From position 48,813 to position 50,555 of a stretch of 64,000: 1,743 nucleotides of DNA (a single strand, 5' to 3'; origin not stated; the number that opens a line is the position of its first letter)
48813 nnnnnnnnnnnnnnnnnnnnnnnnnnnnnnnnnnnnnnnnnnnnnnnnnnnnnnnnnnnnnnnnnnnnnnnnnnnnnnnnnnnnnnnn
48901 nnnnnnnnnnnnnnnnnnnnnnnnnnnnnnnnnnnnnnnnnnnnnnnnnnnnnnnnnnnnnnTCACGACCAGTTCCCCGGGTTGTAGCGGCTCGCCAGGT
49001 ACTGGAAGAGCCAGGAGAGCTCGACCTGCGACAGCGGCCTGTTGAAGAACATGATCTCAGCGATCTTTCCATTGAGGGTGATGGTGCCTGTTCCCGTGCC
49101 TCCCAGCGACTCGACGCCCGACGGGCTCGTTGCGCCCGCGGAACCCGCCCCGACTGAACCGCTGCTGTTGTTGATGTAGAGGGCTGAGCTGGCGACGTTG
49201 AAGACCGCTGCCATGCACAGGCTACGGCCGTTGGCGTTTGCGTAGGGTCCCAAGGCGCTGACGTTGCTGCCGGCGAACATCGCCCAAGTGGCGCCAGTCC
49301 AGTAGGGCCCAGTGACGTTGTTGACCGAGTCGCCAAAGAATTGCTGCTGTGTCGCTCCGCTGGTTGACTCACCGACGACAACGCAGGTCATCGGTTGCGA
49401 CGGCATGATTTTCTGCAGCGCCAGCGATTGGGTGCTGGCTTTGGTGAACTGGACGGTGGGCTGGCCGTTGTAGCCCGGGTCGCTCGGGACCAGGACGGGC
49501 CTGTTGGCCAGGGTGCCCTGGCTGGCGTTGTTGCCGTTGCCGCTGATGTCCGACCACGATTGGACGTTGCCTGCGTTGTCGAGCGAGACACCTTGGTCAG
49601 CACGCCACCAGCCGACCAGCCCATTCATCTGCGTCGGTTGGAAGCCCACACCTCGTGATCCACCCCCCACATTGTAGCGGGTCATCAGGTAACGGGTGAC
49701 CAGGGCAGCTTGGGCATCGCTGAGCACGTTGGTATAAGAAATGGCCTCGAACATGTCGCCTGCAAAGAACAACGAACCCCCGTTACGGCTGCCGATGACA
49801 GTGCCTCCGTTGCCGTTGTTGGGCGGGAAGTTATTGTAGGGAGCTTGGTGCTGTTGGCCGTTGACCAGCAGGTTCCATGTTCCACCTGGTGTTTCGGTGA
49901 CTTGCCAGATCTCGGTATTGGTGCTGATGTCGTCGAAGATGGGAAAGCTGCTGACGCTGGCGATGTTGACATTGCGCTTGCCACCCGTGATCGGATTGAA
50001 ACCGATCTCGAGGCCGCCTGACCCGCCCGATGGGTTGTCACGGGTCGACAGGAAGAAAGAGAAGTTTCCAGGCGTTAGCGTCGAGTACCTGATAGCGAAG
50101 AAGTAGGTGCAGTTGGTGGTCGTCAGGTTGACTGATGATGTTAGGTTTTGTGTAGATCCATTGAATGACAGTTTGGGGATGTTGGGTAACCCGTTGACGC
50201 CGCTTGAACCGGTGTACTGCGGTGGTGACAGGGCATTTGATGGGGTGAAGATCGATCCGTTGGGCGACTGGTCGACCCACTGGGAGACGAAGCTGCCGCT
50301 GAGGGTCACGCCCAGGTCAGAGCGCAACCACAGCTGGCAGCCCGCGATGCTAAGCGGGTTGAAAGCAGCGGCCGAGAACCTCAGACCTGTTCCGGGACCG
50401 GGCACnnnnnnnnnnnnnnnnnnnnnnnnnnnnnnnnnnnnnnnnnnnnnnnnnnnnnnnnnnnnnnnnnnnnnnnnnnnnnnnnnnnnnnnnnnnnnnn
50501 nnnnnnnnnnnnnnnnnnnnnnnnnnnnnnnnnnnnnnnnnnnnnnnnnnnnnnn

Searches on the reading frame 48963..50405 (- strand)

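Call 53: search_protein_families(library=phrogs, proteins=[window:48963-50405:-], max_evalue=0.001)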
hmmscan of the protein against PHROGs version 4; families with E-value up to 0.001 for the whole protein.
window:48963-50405:- (480 aa): 2 families
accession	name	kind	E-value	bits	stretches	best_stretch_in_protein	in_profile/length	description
phrog_10356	-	head and packaging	7.8e-21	74.9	2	252-474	377-622/852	virion structural protein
phrog_11772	-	unknown function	4.1e-13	50.5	2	253-376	24-147/246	-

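Call 77: search_protein_families(library=pfam, proteins=[window:48963-50405:-], max_evalue=0.01)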
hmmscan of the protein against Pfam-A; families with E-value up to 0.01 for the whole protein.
window:48963-50405:- (480 aa): 1 family
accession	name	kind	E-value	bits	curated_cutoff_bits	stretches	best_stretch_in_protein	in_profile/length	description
PF13385.13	Laminin_G_3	-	3.4e-07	30.9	27.6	1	87-232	7-149/151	Concanavalin A-like lectin/glucanases superfamily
